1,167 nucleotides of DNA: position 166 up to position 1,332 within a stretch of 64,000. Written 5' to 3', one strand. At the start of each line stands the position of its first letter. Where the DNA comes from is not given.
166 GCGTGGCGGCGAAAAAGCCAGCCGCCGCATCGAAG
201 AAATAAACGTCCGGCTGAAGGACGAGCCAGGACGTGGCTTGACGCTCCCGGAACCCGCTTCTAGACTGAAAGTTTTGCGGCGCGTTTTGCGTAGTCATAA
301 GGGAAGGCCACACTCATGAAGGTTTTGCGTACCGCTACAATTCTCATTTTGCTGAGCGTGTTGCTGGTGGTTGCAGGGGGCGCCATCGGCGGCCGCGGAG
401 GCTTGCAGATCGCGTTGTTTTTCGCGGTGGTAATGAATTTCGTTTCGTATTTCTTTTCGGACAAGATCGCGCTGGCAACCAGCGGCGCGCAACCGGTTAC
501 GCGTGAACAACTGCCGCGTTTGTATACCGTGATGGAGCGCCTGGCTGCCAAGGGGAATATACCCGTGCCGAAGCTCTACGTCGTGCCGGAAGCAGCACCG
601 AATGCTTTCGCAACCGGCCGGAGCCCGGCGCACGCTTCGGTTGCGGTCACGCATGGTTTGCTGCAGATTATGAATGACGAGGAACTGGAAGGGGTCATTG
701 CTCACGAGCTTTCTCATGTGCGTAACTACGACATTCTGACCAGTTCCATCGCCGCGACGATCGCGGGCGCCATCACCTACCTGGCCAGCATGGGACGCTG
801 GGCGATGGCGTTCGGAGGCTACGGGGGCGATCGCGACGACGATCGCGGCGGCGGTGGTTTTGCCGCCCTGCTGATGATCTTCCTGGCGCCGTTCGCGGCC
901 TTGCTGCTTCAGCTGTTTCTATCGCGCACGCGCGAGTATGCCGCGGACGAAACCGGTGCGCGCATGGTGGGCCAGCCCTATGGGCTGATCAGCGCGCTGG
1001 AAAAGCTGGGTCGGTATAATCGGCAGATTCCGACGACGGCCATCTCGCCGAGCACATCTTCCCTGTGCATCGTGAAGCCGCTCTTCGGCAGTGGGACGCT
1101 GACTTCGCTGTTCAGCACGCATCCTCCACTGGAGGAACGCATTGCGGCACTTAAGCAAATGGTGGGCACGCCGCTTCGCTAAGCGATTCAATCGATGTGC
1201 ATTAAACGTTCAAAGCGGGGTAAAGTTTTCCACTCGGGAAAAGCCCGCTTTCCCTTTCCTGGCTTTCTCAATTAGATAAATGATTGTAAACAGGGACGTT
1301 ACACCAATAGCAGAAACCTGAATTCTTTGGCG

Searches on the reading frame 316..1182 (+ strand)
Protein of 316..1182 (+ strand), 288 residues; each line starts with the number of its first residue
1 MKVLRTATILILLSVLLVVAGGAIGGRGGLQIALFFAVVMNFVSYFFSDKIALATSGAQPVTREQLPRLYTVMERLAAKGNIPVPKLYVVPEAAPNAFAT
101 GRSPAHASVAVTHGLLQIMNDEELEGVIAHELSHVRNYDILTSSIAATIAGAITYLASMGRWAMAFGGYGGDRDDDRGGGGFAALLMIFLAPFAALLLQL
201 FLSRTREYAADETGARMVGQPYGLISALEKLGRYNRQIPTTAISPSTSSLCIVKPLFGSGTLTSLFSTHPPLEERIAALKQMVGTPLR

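Call 37: search_protein_families(library=pfam, proteins=[window:316-1182:+], max_evalue=0.00001)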
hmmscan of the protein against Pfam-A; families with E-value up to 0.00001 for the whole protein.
window:316-1182:+ (288 aa): 1 family
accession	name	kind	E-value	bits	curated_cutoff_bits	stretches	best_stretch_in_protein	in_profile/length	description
PF01435.24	Peptidase_M48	-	7.2e-36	124.2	20.3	1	67-282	5-185/186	Peptidase family M48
